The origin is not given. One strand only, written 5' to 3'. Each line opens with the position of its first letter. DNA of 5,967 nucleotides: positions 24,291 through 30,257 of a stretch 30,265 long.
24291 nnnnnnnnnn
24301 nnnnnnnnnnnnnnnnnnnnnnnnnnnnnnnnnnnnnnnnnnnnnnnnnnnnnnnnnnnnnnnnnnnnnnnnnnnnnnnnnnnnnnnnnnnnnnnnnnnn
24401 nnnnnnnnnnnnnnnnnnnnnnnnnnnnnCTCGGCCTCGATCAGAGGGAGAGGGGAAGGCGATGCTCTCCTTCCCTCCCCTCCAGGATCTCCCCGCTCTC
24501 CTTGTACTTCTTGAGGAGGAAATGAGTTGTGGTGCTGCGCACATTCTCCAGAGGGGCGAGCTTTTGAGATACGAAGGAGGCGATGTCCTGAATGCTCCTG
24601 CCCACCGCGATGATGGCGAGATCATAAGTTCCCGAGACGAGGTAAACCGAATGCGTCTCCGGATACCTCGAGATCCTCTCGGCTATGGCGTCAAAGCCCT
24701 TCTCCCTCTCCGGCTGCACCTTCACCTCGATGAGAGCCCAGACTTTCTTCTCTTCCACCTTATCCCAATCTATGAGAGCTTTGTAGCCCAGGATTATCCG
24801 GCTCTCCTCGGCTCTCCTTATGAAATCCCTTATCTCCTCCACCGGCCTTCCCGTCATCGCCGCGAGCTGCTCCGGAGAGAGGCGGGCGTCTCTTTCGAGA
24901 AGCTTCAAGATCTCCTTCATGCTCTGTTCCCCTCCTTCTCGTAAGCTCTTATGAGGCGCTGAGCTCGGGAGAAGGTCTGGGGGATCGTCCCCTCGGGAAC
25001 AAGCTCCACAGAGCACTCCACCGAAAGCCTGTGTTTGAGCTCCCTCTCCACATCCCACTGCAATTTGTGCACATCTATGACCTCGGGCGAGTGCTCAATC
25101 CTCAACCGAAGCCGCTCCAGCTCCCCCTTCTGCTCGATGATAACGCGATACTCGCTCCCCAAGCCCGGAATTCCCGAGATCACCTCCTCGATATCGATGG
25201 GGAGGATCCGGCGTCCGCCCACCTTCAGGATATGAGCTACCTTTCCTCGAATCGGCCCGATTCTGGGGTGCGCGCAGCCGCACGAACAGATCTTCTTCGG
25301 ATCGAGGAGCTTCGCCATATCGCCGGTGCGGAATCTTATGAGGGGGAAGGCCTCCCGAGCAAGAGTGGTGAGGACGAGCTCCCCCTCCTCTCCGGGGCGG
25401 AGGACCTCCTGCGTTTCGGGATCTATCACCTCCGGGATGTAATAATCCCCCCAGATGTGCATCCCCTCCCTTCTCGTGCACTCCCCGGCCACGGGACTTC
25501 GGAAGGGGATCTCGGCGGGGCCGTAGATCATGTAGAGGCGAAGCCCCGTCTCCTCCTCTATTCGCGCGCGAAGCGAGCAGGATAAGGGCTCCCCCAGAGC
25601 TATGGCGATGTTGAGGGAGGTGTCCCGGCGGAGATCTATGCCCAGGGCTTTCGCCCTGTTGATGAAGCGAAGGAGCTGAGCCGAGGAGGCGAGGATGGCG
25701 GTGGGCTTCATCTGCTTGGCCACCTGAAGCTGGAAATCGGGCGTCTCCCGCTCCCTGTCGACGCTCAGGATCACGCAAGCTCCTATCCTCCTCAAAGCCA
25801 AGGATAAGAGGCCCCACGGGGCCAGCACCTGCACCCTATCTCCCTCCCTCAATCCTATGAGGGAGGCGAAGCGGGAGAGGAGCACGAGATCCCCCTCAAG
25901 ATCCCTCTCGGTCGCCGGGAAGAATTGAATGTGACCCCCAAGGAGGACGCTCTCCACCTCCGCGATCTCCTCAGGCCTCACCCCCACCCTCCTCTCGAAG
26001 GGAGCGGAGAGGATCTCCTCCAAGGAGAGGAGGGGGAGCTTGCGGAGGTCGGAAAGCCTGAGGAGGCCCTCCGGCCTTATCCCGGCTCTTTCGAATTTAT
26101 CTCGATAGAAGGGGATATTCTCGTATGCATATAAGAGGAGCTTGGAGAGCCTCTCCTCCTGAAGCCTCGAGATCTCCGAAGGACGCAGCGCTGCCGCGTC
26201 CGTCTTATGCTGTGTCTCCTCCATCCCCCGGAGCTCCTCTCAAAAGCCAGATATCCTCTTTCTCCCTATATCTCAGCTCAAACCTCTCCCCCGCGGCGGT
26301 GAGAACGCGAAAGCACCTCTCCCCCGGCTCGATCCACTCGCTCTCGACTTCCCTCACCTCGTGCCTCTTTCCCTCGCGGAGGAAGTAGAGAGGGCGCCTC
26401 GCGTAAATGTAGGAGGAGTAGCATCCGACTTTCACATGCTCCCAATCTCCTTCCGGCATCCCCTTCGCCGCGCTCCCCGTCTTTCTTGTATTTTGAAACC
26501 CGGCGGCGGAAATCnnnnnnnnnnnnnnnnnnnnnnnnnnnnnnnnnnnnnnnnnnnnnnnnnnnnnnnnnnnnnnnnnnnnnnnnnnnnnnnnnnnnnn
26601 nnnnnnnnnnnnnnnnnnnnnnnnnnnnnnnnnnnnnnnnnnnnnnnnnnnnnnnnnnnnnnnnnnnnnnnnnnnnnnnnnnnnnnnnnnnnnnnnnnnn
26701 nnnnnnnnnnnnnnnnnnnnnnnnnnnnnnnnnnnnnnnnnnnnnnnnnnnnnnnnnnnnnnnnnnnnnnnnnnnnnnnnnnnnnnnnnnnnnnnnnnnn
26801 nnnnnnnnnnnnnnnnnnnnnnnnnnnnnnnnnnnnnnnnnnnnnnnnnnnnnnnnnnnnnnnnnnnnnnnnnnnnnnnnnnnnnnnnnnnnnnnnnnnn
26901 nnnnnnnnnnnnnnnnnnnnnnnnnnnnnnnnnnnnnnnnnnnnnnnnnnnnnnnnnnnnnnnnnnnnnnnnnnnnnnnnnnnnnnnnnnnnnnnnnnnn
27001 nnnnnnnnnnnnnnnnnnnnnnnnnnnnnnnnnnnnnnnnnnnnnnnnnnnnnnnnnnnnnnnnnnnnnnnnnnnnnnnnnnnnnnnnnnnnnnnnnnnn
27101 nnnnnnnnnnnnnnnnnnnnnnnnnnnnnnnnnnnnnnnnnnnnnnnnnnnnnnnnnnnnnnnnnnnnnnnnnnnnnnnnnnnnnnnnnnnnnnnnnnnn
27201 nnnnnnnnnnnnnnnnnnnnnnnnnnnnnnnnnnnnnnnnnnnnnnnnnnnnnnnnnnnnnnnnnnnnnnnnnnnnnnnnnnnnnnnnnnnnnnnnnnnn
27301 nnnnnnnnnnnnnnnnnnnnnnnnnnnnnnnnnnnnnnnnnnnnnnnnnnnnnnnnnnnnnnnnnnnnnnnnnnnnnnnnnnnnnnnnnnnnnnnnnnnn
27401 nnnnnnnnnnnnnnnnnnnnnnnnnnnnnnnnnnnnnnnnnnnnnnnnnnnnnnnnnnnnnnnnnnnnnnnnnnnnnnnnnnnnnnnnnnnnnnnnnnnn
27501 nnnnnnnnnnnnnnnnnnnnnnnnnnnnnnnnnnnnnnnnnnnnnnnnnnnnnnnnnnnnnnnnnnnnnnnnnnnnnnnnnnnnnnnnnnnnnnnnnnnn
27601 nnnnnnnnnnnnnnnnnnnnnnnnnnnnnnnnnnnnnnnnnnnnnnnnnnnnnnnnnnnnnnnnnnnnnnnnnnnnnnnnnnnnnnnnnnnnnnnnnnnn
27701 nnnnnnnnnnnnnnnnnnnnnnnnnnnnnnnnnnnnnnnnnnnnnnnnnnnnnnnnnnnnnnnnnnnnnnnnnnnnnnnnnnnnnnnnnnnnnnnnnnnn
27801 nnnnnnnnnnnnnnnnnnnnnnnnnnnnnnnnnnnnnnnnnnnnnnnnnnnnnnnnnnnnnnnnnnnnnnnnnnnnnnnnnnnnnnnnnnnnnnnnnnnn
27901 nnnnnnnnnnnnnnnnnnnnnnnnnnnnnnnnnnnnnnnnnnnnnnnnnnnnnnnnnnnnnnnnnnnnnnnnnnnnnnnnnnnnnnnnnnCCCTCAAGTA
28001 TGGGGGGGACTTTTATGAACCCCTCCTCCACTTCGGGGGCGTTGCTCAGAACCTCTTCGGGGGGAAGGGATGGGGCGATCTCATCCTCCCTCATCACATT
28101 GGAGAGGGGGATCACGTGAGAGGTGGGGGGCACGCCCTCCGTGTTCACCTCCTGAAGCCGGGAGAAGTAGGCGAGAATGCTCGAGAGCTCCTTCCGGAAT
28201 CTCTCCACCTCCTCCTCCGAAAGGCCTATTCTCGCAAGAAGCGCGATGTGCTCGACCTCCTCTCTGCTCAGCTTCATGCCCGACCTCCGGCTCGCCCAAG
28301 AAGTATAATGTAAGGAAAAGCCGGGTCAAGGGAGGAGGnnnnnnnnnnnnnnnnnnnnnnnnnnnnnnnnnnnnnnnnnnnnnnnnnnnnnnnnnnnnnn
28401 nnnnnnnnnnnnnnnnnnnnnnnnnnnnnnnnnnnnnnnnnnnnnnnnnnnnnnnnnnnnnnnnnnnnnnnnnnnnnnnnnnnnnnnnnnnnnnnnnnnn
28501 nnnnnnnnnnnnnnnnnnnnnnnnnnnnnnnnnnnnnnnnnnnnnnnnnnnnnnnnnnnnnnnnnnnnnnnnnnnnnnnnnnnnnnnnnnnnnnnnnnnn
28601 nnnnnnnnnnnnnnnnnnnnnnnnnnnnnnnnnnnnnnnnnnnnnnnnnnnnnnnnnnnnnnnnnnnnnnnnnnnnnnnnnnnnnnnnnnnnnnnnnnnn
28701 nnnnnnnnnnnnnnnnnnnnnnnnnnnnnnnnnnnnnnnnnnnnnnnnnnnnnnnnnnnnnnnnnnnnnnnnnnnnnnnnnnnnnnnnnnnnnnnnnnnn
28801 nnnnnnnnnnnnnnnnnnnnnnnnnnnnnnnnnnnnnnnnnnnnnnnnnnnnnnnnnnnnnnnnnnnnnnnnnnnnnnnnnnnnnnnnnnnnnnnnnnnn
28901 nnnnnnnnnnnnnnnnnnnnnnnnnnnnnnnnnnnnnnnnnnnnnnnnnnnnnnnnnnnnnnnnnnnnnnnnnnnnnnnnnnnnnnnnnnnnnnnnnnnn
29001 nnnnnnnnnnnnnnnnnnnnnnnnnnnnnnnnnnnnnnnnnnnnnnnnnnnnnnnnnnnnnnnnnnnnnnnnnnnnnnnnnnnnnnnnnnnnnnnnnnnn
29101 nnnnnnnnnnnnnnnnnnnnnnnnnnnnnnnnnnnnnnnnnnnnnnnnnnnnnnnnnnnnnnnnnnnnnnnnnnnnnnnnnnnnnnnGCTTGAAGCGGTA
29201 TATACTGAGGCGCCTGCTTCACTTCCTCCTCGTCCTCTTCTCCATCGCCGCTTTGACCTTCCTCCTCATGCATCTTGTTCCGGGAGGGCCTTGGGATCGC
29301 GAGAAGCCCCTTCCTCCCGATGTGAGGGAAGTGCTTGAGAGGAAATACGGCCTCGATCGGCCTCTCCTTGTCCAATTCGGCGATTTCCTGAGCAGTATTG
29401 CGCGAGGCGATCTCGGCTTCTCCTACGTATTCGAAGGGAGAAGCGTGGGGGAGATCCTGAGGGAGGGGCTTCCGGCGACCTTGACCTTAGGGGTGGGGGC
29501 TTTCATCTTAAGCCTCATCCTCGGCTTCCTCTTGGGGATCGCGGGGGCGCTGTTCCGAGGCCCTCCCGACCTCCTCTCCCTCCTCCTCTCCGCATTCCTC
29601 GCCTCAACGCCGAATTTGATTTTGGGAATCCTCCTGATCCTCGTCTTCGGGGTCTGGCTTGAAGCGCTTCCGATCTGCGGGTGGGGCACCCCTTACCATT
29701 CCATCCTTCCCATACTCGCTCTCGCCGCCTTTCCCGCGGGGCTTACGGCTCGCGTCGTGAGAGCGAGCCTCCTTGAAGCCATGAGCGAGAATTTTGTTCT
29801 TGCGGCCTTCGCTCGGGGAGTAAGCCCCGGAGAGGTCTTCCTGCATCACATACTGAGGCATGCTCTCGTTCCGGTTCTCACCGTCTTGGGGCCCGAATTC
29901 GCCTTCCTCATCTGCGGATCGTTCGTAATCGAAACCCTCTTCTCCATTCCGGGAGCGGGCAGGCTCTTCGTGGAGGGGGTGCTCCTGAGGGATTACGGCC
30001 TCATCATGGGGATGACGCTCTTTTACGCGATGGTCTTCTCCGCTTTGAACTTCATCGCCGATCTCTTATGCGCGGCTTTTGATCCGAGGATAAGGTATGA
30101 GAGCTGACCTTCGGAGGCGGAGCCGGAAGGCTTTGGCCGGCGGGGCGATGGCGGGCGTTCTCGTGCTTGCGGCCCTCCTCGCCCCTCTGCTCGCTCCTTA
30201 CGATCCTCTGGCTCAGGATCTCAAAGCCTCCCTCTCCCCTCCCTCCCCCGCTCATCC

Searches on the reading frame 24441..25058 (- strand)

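Call 20: search_protein_families(library=pfam, proteins=[window:24441-25058:-], max_evalue=0.001)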
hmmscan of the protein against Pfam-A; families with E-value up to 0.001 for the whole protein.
window:24441-25058:- (205 aa): 2 families
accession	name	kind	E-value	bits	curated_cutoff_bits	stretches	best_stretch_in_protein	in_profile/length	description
PF01037.27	AsnC_trans_reg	-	3.8e-16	59.2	25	1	110-183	1-72/73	Lrp/AsnC ligand binding domain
PF13412.12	HTH_24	-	4.6e-05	23.3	21.9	1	48-89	6-47/48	Winged helix-turn-helix DNA-binding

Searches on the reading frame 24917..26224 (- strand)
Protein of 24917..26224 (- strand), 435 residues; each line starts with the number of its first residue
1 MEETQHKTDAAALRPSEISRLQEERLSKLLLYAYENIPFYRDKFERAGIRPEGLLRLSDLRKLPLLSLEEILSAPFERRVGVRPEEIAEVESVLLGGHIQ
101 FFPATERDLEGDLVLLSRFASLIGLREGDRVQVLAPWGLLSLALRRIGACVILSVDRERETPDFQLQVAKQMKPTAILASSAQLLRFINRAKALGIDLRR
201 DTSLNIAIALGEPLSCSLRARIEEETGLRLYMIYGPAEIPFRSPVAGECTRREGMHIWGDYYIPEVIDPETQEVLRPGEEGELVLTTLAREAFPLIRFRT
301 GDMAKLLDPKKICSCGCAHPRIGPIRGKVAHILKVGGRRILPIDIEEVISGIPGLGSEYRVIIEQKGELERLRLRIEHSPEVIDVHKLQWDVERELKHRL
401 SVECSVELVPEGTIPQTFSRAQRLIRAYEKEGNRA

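Call 20: search_protein_families(library=pfam, proteins=[window:24917-26224:-], max_evalue=0.001)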
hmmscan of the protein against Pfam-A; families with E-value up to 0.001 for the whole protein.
window:24917-26224:- (435 aa): 2 families
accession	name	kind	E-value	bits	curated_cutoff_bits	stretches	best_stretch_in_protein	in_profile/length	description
PF14535.12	AMP-binding_C_2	-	1.8e-17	63.8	25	1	337-425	1-93/96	AMP-binding enzyme C-terminal domain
PF00501.34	AMP-binding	-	3e-08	33.3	29.9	1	146-285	229-374/384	AMP-binding enzyme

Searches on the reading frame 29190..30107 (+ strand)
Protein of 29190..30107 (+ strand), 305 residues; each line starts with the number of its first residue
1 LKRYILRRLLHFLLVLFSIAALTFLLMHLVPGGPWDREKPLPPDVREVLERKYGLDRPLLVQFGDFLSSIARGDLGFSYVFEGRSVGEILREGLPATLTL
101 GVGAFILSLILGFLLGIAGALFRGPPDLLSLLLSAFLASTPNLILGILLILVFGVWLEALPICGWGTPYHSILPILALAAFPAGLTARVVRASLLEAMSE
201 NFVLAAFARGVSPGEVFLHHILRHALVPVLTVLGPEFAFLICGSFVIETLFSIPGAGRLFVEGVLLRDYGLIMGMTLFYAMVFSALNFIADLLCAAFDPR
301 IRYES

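Call 20: search_protein_families(library=pfam, proteins=[window:29190-30107:+], max_evalue=0.001)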
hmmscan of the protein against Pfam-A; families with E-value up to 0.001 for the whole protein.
window:29190-30107:+ (305 aa): 3 families
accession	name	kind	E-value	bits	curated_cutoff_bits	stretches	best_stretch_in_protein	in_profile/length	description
PF00528.27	BPD_transp_1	-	1.6e-34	119.7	26.4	1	112-302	1-183/184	Binding-protein-dependent transport system inner membrane component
PF19300.4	BPD_transp_1_N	-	1.1e-08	35.7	23.8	1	1-73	1-75/114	Binding-prot-dependent transport system membrane comp, N-term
PF09605.15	Trep_Strep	-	0.00019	21.9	28.7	1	226-296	26-97/185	Hypothetical bacterial integral membrane protein (Trep_Strep)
